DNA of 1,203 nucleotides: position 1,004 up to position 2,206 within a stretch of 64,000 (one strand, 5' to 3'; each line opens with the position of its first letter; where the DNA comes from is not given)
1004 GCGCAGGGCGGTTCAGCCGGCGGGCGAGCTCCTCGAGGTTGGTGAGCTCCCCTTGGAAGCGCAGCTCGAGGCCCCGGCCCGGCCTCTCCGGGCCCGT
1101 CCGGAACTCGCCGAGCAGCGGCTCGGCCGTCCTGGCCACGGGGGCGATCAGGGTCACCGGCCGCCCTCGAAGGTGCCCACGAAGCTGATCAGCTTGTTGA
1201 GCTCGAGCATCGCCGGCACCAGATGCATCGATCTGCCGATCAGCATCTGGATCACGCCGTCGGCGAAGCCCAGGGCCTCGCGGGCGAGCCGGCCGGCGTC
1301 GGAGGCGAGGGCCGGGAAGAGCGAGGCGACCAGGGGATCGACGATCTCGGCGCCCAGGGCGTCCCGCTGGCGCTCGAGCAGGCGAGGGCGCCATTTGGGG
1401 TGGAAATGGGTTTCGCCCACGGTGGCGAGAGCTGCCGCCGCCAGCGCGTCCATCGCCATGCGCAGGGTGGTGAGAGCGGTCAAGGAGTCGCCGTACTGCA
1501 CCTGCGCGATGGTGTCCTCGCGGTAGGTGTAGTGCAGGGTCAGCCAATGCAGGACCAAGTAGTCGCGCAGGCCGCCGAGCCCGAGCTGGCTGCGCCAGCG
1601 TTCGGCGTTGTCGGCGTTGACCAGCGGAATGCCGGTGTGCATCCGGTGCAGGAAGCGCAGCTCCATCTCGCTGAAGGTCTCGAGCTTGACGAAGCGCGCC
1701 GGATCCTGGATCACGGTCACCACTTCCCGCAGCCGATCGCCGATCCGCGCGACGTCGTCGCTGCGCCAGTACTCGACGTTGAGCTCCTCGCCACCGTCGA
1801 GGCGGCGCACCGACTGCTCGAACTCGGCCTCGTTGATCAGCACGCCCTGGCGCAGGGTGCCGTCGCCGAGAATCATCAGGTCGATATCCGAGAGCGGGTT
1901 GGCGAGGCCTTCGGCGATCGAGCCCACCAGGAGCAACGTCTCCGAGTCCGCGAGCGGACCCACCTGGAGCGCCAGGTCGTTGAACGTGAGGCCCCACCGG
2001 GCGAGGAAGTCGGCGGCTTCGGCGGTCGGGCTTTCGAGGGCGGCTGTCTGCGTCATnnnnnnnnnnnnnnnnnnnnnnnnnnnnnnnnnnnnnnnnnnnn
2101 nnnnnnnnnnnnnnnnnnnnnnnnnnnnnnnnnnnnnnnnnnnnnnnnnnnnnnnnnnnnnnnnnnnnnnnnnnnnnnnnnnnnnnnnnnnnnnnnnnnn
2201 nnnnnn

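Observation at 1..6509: Operon encoding FAAL, ACP-fused alpha-oxoamine synthase, NTase, truncated AsnB-like amidotransferase and MFS exporter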

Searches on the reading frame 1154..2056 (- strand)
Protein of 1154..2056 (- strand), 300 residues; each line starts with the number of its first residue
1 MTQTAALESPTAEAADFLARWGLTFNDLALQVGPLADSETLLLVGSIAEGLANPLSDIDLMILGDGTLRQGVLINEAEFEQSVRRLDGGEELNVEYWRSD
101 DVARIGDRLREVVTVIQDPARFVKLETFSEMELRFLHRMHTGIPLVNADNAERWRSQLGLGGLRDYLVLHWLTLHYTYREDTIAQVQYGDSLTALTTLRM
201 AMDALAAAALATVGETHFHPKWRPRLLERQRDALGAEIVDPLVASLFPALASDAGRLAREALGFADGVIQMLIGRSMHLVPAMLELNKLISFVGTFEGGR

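Call 7: search_protein_families(library=pfam, proteins=[window:1154-2056:-], max_evalue=0.01)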
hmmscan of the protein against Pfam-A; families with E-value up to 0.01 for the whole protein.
window:1154-2056:- (300 aa): 3 families
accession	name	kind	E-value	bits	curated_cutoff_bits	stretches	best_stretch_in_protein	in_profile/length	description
PF01909.29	NTP_transf_2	-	5.5e-06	27.1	21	1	41-79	17-47/93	Nucleotidyltransferase domain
PF18765.7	Polbeta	-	0.0013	19.3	26.9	1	40-70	15-45/93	Polymerase beta, Nucleotidyltransferase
PF19464.4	DUF6001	-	0.0059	16.2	25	0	13-80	11-78/348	Family of unknown function (DUF6001)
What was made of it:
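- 1154..2056 (-): Pol-beta-superfamily nucleotidyltransferase with a helical C-terminal domain (300 aa). G45-S46, D57, D59 and E91 are conserved. Pfam NTP_transf_2 (call 7).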

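Call 8: search_protein_families(library=ncbifam, proteins=[window:1154-2056:-], max_evalue=0.01)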
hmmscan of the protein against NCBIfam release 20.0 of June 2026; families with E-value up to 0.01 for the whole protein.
window:1154-2056:- (300 aa): 1 family
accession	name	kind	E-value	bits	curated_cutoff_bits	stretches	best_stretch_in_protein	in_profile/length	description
NF047752.1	MntA_antitoxin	equivalog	0.0072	16.2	60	0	39-65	8-34/106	type VII toxin-antitoxin system MntA family adenylyltransferase antitoxin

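Call 9: find_encoding_contigs(protein=window:1154-2056:-, flank=10000, max_places=6)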
Protein window:1154-2056:- (300 aa): 4 contigs read that carry it; 4 places shown.
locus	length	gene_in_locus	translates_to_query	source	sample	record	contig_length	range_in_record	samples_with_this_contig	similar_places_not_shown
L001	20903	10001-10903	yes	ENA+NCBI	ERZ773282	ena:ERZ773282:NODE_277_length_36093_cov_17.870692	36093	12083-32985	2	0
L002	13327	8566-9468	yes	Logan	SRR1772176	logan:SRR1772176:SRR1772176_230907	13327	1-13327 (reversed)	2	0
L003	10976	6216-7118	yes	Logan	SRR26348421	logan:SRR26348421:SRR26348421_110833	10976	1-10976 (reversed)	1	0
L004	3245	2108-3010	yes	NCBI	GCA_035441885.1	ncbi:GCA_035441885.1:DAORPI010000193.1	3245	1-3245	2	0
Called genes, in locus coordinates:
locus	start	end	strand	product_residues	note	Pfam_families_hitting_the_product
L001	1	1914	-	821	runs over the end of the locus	PF00069:Pkinase, PF07714:PK_Tyr_Ser-Thr, PF03109:ABC1 (weak), PF13374:TPR_10 (faint), PF13424:TPR_12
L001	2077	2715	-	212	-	PF07638:Sigma70_ECF, PF08281:Sigma70_r4_2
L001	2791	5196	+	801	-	PF13088:BNR_2, PF15902:Sortilin-Vps10 (weak)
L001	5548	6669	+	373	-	PF07690:MFS_1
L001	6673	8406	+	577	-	PF00501:AMP-binding, PF23024:AMP-dom_DIP2-like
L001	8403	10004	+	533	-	PF00550:PP-binding, PF00155:Aminotran_1_2, PF01212:Beta_elim_lyase (weak)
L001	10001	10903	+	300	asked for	PF01909:NTP_transf_2 (weak)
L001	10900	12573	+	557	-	PF13522:GATase_6, PF13537:GATase_7, PF00733:Asn_synthase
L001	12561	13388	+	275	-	PF00293:NUDIX (weak)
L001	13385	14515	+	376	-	PF00334:NDK (weak)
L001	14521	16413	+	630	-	PF13522:GATase_6, PF13537:GATase_7, PF00733:Asn_synthase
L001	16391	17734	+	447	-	PF00067:p450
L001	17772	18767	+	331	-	PF01073:3Beta_HSD, PF01370:Epimerase, PF04321:RmlD_sub_bind, PF05368:NmrA, PF13460:NAD_binding_10, PF16363:GDP_Man_Dehyd, PF07993:NAD_binding_4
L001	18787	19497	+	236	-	PF08003:Methyltransf_9 (weak), PF13489:Methyltransf_23, PF02353:CMAS (weak), PF13847:Methyltransf_31, PF08241:Methyltransf_11, PF08242:Methyltransf_12, PF13649:Methyltransf_25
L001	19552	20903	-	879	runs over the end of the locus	PF00082:Peptidase_S8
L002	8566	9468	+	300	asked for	PF01909:NTP_transf_2 (weak)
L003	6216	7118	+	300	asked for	PF01909:NTP_transf_2 (weak)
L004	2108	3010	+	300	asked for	PF01909:NTP_transf_2 (weak)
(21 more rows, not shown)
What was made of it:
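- An ECF sigma factor and a Ser/Thr kinase lie upstream (call 9).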

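Call 13: search_protein_families(library=pfam, proteins=[L001:10900-12573:+, L001:12561-13388:+, L001:13385-14515:+, L001:14521-16413:+, L001:16391-17734:+, L001:17772-18767:+, L001:18787-19497:+], max_evalue=0.1)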
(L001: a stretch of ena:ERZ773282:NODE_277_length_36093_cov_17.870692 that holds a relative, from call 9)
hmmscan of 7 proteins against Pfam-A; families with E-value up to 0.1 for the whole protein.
L001:10900-12573:+ (557 aa): 6 families
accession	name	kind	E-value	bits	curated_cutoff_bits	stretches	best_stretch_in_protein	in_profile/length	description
PF00733.27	Asn_synthase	-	6.7e-48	164.6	21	1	199-543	4-354/354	Asparagine synthase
PF13537.11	GATase_7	-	4e-14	53.1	25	1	31-121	26-121/123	Glutamine amidotransferase domain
PF13522.11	GATase_6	-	1.5e-10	41.6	27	1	26-116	36-129/130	Glutamine amidotransferase domain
PF06508.19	QueC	-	0.0053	16.7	22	1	219-274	6-61/210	Queuosine biosynthesis protein QueC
PF24167.1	DUF7411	-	0.033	14.2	28.7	1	220-284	8-69/194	Family of unknown function (DUF7411)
PF12481.13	DUF3700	-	0.048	13.6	27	1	33-106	81-160/228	Aluminium induced protein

L001:12561-13388:+ (275 aa): 1 family
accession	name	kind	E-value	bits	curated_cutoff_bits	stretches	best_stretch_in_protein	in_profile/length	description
PF00293.34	NUDIX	-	3.3e-07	30.8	21.1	1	109-229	5-118/134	NUDIX domain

L001:13385-14515:+ (376 aa): 1 family
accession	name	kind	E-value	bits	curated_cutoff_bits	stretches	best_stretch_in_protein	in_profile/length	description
PF00334.24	NDK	-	3.2e-06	27.5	27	1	49-189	3-129/135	Nucleoside diphosphate kinase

L001:14521-16413:+ (630 aa): 4 families
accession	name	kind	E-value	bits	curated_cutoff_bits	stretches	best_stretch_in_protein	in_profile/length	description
PF00733.27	Asn_synthase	-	7.1e-68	230.3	21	1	243-591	4-354/354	Asparagine synthase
PF13537.11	GATase_7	-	2.7e-36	124.7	25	1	49-164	4-122/123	Glutamine amidotransferase domain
PF13522.11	GATase_6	-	1.3e-35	122.7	27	1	31-158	1-129/130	Glutamine amidotransferase domain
PF12481.13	DUF3700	-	0.028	14.3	27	1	114-158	126-170/228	Aluminium induced protein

L001:16391-17734:+ (447 aa): 1 family
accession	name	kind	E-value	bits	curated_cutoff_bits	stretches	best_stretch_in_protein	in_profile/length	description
PF00067.27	p450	-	7.7e-66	223.2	22.8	1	12-428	1-447/462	Cytochrome P450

L001:17772-18767:+ (331 aa): 11 families
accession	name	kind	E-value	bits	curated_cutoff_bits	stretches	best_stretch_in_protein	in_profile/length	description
PF01370.27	Epimerase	-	7.3e-34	117.7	20.9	1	3-226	1-239/240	NAD dependent epimerase/dehydratase family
PF07993.18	NAD_binding_4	-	4e-19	69.2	20.1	1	5-181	1-220/258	Male sterility protein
PF16363.11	GDP_Man_Dehyd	-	4e-17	63.1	27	1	4-316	1-329/332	GDP-mannose 4,6 dehydratase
PF01073.25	3Beta_HSD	-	7.6e-17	61.7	22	1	4-251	1-274/280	3-beta hydroxysteroid dehydrogenase/isomerase family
PF13460.12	NAD_binding_10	-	8e-15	55.6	27.2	1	7-171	1-150/184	NAD(P)H-binding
PF04321.23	RmlD_sub_bind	-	7.5e-12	45.4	27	1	3-248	3-234/287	RmlD substrate binding domain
PF05368.20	NmrA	-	3.5e-09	37.1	27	1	4-73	6-78/298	NmrA-like family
PF00106.31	adh_short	-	0.00037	20.5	26.6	1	2-40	2-40/195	short chain dehydrogenase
PF13579.12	Glyco_trans_4_4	-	0.022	15.6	29.7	1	15-118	9-108/158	Glycosyl transferase 4-like domain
PF03807.23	F420_oxidored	-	0.073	14.1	21.6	0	8-41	6-41/94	NADP oxidoreductase coenzyme F420-dependent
PF13439.12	Glyco_transf_4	-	0.098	13.1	28.5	0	16-70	11-63/170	Glycosyltransferase Family 4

L001:18787-19497:+ (236 aa): 13 families
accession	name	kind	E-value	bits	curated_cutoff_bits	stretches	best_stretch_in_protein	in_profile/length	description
PF13489.12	Methyltransf_23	-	7.9e-21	74.9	27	1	41-173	21-161/164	Methyltransferase domain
PF08241.18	Methyltransf_11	-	3e-18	66.7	21.2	1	47-138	1-94/95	Methyltransferase domain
PF13649.12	Methyltransf_25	-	9.2e-17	62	27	1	46-135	1-97/97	Methyltransferase domain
PF08242.18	Methyltransf_12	-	3.6e-14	53.7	30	1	47-137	1-98/98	Methyltransferase domain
PF13847.12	Methyltransf_31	-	3e-13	50.1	27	1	43-143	4-113/145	Methyltransferase domain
PF08003.17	Methyltransf_9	-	2.6e-06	27.1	23.8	1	31-148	104-226/315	Protein of unknown function (DUF1698)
PF02353.26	CMAS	-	1.4e-05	25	27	1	41-149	61-174/273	Mycolic acid cyclopropane synthetase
PF01209.24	Ubie_methyltran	-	2.9e-05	24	20.1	1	42-140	47-152/233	ubiE/COQ5 methyltransferase family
PF05175.20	MTS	-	0.00017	21.7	23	1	42-108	31-102/170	Methyltransferase small domain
PF06325.19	PrmA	-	0.0016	18.4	22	1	42-82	161-201/296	Ribosomal protein L11 methyltransferase (PrmA)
PF01728.25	FtsJ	-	0.0017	18.8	24.1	1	29-97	11-75/181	FtsJ-like methyltransferase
PF05724.17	TPMT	-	0.0035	17.5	26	1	29-81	24-75/218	Thiopurine S-methyltransferase (TPMT)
PF13679.12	Methyltransf_32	-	0.068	13.6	27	1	42-83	25-71/143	Methyltransferase domain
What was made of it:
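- P450 and methyltransferase: call 13.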

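Call 14: search_protein_families(library=ncbifam, proteins=[L001:10900-12573:+, L001:12561-13388:+, L001:13385-14515:+, L001:14521-16413:+, L001:17772-18767:+, L001:18787-19497:+], max_evalue=0.1)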
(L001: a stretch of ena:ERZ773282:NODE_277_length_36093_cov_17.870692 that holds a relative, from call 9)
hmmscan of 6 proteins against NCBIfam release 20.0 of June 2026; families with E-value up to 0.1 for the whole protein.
L001:10900-12573:+ (557 aa): 9 families
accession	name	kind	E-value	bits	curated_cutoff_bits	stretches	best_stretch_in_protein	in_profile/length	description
TIGR03108.1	eps_aminotran_1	hypoth_equivalog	1.3e-68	232.2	816.9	2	31-330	72-377/628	XrtA/PEP-CTERM system amidotransferase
TIGR03104.1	trio_amidotrans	equivalog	4e-48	164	570.1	1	29-543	70-587/589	N-acetylglutaminylglutamine amidotransferase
TIGR01536.1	asn_synth_AEB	equivalog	1.2e-47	163.1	267.1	1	31-478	73-517/517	asparagine synthase (glutamine-hydrolyzing)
NF033535.1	lass_lactam_cya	exception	8.4e-23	80.8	525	1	59-227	103-271/668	lasso peptide isopeptide bond-forming cyclase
NF006949.0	PRK09431.1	equivalog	4.6e-19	68.3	499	3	33-111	74-154/554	asparagine synthase B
NF033561.1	macrolact_Ik_Al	subfamily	5.2e-15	55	300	2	74-328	78-335/561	albusnodin/ikarugamycin family macrolactam cyclase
TIGR00364.1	TIGR00364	equivalog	0.011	15.3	150.3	1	220-273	6-59/201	7-cyano-7-deazaguanine synthase QueC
NF011155.0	PRK14561.1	equivalog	0.02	14.6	207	1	220-288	8-73/195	hypothetical protein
NF011258.0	PRK14664.1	equivalog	0.092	11.8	680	0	220-272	13-62/362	tRNA 2-thiouridine(34) synthase MnmA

L001:12561-13388:+ (275 aa): 2 families
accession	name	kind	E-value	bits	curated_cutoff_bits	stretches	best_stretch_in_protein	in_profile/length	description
NF041653.1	Nud_hyd_Meth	equivalog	0.0012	18.6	300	1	155-249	66-158/170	Nudix hydrolase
NF011922.0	PRK15393.1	equivalog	0.029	14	152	0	148-176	68-100/182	NUDIX hydrolase YfcD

L001:13385-14515:+ (376 aa): 1 family
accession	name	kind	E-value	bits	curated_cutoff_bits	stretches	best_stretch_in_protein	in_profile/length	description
NF001908.0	PRK00668.1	equivalog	0.00018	21.3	155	1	48-189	5-132/141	nucleoside-diphosphate kinase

L001:14521-16413:+ (630 aa): 9 families
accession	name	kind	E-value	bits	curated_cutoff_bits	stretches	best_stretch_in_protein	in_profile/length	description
TIGR01536.1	asn_synth_AEB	equivalog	9.1e-94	315.3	267.1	1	2-526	1-517/517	asparagine synthase (glutamine-hydrolyzing)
TIGR03108.1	eps_aminotran_1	hypoth_equivalog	5.4e-89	299.6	816.9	2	1-384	1-376/628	XrtA/PEP-CTERM system amidotransferase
TIGR03104.1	trio_amidotrans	equivalog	1.7e-82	277.6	570.1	1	1-589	1-585/589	N-acetylglutaminylglutamine amidotransferase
NF006949.0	PRK09431.1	equivalog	2.8e-55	187.9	499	3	1-163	1-165/554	asparagine synthase B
NF033535.1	lass_lactam_cya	exception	1.2e-46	159.6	525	2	19-274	20-274/668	lasso peptide isopeptide bond-forming cyclase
NF033561.1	macrolact_Ik_Al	subfamily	4.5e-21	75.1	300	2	118-387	80-339/561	albusnodin/ikarugamycin family macrolactam cyclase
NF001484.0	PRK00331.1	subfamily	1.1e-08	34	381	1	60-164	87-199/601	isomerizing glutamine--fructose-6-phosphate transaminase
TIGR01134.1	purF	equivalog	1.5e-08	34.4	350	1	58-160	84-196/432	amidophosphoribosyltransferase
TIGR01135.1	glmS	equivalog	2e-08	33.2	418.05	1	60-165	86-199/607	glutamine--fructose-6-phosphate transaminase (isomerizing)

L001:17772-18767:+ (331 aa): 82 families (the best 25 are shown)
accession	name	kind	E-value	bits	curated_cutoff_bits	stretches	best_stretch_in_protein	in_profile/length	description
TIGR03466.1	HpnA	hypoth_equivalog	3.9e-44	150.9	367.65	1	2-326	2-324/327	hopanoid-associated sugar epimerase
NF042422.1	oxyalk_red_OleD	equivalog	5.3e-40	137.8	580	1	1-322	1-327/329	2-alkyl-3-oxoalkanoate reductase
NF042423.1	oxyalk_red_Shew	equivalog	3.1e-30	105.4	580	1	3-313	11-325/331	2-alkyl-3-oxoalkanoate reductase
NF052578.1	StrlDmthSdmBMthl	equivalog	3.5e-27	96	600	1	1-326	1-325/328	sterol demethylase protein SdmB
TIGR04180.1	EDH_00030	hypoth_equivalog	4.5e-23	81.8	475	1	4-238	2-249/297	NAD-dependent 4,6-dehydratase LegB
TIGR01746.1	Thioester-redct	subfamily_domain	2.6e-19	69.7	213.35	2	66-244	90-281/371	thioester reductase domain-containing protein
TIGR01181.1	dTDP_gluc_dehyt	equivalog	1.2e-13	50.8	365.1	1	4-326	3-314/321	dTDP-glucose 4,6-dehydratase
NF058621.1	DiazavRedAvaA7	equivalog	1.9e-13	50.7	400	1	3-268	3-267/304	3-diazoavenalumate denitrifying reductase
TIGR01179.1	galE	equivalog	7.2e-12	44.8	262.3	1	4-171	3-180/332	UDP-glucose 4-epimerase GalE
NF005539.0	PRK07201.1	equivalog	9.6e-11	41.1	549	2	4-169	4-179/657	SDR family oxidoreductase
TIGR01214.1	rmlD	equivalog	5.3e-10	38.9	224.05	1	4-247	3-228/285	dTDP-4-dehydrorhamnose reductase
TIGR02197.1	heptose_epim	equivalog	8.5e-10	38.3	274.6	1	4-246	2-261/316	ADP-glyceromanno-heptose 6-epimerase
NF004520.0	PRK05865.1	equivalog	1.9e-09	36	1509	1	4-246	4-203/854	sugar epimerase family protein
NF007956.0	PRK10675.1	subfamily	2.7e-07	30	394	1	1-152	1-164/338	UDP-glucose 4-epimerase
NF007582.0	PRK10217.1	equivalog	3e-06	26.6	698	1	107-269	128-291/355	dTDP-glucose 4,6-dehydratase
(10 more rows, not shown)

L001:18787-19497:+ (236 aa): 46 families (the best 25 are shown)
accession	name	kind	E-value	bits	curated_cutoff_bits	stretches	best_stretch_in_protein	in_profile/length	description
TIGR01983.1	UbiG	equivalog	2.8e-14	53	102.95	1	39-141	46-153/228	bifunctional 2-polyprenyl-6-hydroxyphenol methylase/3-demethylubiquinol 3-O-methyltransferase UbiG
NF045667.1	MTase_DVU1556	equivalog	1.1e-12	47.9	155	1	39-145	19-125/213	DVU_1556 family methyltransferase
NF045823.1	PthPhpthDimycoMt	equivalog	7e-11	41.8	300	1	41-139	65-166/256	phthiotriol/phenolphthiotriol dimycocerosates methyltransferase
TIGR02072.1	BioC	equivalog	8.6e-11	42.1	184.95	1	40-141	32-134/244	malonyl-ACP O-methyltransferase BioC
TIGR04345.1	ovoA_Cterm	equivalog_domain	2.8e-10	40.1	170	2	92-142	120-172/242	putative 4-mercaptohistidine N1-methyltransferase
TIGR00452.1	TIGR00452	equivalog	3.6e-10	39.2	275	1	32-150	107-230/316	tRNA 5-methoxyuridine(34)/uridine 5-oxyacetic acid(34) synthase CmoB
NF045825.1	FAmtase_mtf2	equivalog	5.3e-10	38.9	400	1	41-140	57-159/248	fatty-acid O-methyltransferase Mtf2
NF043040.1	corrin_prot_MT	hypoth_equivalog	7.1e-09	35.4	180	1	42-147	41-155/216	corrinoid protein-associated methyltransferase CpaM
NF011650.0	PRK15068.1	equivalog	1.4e-08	34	209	1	35-147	115-233/324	tRNA 5-methoxyuridine(34)/uridine 5-oxyacetic acid(34) synthase CmoB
TIGR02021.1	BchM-ChlM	equivalog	2.4e-08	33.7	158.9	1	36-120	50-134/218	magnesium protoporphyrin IX methyltransferase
NF004851.0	PRK06202.1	equivalog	2.5e-08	33.7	243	1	41-120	59-145/237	hypothetical protein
NF001241.0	PRK00216.1-2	equivalog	1.8e-07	31.1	327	1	34-151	43-159/231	demethylmenaquinone methyltransferase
NF041536.1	ArsM_DUF2284_UU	exception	1.9e-07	29.8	575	1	42-140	76-181/459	arsenite methyltransferase/DUF2284 domain selenoprotein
NF041537.1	ArsM_AhpD_UU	exception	2.6e-07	29.8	510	1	42-141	76-182/345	arsenite methyltransferase/AhpD domain selenoprotein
NF041820.1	daptide_MTase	equivalog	8.5e-07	28.7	175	1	44-144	38-147/243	daptide-type RiPP biosynthesis methyltransferase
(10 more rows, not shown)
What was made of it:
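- SDR: closest to lipid 3-oxo reductases and HpnA (call 14).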

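Call 15: find_homologous_proteins(query=window:1154-2056:-, max_evalue=0.001)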
Query window:1154-2056:- (300 aa): 15 proteins with E <= 0.001 among 8000 candidates.
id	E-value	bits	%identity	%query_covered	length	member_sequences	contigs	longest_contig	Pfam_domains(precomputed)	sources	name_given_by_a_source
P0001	5.6e-192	654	100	100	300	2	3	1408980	PF01909.30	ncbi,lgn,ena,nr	ncbi:MAG TPA: nucleotidyltransferase domain-containing protein [Thermoanaerobaculia bacterium]|nr:nu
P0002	6.6e-140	483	75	98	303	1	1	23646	PF01909.30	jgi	jgi:hypothetical protein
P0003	5.1e-91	323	52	95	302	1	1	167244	PF01909.30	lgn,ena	-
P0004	9.9e-82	292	49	97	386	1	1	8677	PF00550.32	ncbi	-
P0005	2.4e-81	291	50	96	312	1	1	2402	PF01909.30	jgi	jgi:Nucleotidyltransferase domain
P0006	1.3e-79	285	48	96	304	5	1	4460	PF01909.30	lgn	-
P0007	1.9e-74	269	48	94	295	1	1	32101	-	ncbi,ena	-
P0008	3.3e-72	261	47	94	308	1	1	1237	PF01909.30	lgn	-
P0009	1.3e-69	253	48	93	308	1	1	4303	PF01909.30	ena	-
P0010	1.0e-66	243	48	89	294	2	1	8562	PF01909.30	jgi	jgi:hypothetical protein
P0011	1.9e-64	236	46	95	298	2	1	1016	PF01909.30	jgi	jgi:hypothetical protein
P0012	4.5e-59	218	41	93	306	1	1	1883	PF01909.30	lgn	-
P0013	1.2e-41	161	40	78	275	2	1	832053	PF01909.30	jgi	-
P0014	3.6e-32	130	36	77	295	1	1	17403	-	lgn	-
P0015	2.1e-10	58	33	56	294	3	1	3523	-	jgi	jgi:hypothetical protein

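Call 16: find_encoding_contigs(protein=P0003, flank=10000, max_places=2)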
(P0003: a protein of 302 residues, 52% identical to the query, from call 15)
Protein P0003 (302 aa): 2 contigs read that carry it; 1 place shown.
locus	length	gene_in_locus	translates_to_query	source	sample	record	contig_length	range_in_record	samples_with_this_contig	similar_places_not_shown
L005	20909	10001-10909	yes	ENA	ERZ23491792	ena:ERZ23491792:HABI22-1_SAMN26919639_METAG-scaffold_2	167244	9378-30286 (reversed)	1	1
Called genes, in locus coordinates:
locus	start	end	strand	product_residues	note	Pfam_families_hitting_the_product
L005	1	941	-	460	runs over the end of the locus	PF07732:Cu-oxidase_3, PF00394:Cu-oxidase, PF07731:Cu-oxidase_2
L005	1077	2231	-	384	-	PF07433:DUF1513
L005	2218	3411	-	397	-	PF09375:Peptidase_M75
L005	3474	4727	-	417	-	PF09375:Peptidase_M75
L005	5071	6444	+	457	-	PF06537:DHOR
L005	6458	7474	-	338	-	PF14321:DUF4382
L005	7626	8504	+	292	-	PF03328:HpcH_HpaI, PF15617:C-C_Bond_Lyase (faint)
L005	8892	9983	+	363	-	PF07690:MFS_1, PF05977:MFS_3 (weak), PF07690:MFS_1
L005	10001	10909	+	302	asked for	PF01909:NTP_transf_2 (weak)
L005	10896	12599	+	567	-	PF13522:GATase_6, PF13537:GATase_7, PF00733:Asn_synthase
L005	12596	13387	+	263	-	PF00293:NUDIX (weak)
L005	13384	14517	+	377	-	PF00334:NDK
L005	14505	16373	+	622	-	PF13522:GATase_6, PF13537:GATase_7, PF00733:Asn_synthase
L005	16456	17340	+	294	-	PF13794:Ferritin_fold-like (weak)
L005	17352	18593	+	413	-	PF00155:Aminotran_1_2, PF00266:Aminotran_5 (faint), PF01212:Beta_elim_lyase (weak)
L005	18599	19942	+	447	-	PF00324:AA_permease, PF13520:AA_permease_2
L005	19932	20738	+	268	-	PF00106:adh_short, PF08659:KR, PF23441:SDR, PF13561:adh_short_C2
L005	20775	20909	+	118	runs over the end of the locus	-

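Call 17: find_encoding_contigs(protein=P0013, flank=10000, max_places=2)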
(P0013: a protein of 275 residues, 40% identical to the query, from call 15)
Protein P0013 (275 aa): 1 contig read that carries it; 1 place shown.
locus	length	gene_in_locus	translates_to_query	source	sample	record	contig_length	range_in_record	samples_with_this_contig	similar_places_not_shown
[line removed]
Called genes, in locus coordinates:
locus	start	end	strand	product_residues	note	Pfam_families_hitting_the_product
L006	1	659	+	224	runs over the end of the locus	PF02223:Thymidylate_kin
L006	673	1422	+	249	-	PF01182:Glucosamine_iso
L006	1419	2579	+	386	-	PF00107:ADH_zinc_N (faint)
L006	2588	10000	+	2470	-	PF00501:AMP-binding, PF23024:AMP-dom_DIP2-like, PF00550:PP-binding, PF00109:ketoacyl-synt, PF02801:Ketoacyl-synt_C, PF16197:KAsynt_C_assoc, PF00698:Acyl_transf_1, PF21089:PKS_DH_N, +8 more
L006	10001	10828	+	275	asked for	PF01909:NTP_transf_2 (weak)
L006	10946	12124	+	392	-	PF00144:Beta-lactamase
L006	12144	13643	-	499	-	PF13360:PQQ_2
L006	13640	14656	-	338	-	PF01408:GFO_IDH_MocA, PF22725:GFO_IDH_MocA_C3, PF02894:GFO_IDH_MocA_C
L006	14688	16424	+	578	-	PF00920:ILVD_EDD_N, PF24877:ILV_EDD_C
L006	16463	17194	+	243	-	PF04909:Amidohydro_2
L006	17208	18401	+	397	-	PF23459:S1_RRP5 (faint), PF00575:S1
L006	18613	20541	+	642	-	PF13620:CarboxypepD_reg, PF13715:CarbopepD_reg_2, PF22904:NOMO1-like_2nd (weak), PF12450:vWF_A, PF00092:VWA, PF13519:VWA_2, PF13768:VWA_3, PF12034:YfbK_C, +1 more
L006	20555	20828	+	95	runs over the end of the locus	PF00583:Acetyltransf_1, PF14542:Acetyltransf_CG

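Call 18: find_encoding_contigs(protein=P0007, flank=10000, max_places=2)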
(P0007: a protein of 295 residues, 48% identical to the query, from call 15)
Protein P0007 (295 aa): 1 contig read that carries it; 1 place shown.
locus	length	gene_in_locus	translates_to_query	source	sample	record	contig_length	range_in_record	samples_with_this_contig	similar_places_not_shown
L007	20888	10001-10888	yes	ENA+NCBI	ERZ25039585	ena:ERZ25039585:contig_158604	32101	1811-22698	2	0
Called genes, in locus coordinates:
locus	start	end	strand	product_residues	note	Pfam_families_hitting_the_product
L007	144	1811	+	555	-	PF01053:Cys_Met_Meta_PP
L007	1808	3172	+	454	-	PF04305:DUF455 (weak)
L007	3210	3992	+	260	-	-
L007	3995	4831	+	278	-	-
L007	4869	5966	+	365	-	PF01408:GFO_IDH_MocA, PF03447:NAD_binding_3 (weak), PF22685:Gal80p_C-like (weak), PF22725:GFO_IDH_MocA_C3, PF02894:GFO_IDH_MocA_C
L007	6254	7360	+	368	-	-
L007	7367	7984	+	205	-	PF01596:Methyltransf_3, PF01135:PCMT (faint), PF13578:Methyltransf_24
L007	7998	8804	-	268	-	-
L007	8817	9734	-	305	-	PF05721:PhyH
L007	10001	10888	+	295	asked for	-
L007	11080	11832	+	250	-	-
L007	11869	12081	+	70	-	-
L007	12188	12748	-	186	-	PF02085:Cytochrom_CIII (weak), PF14522:Cytochrome_C7 (faint)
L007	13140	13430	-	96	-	-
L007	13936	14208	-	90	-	-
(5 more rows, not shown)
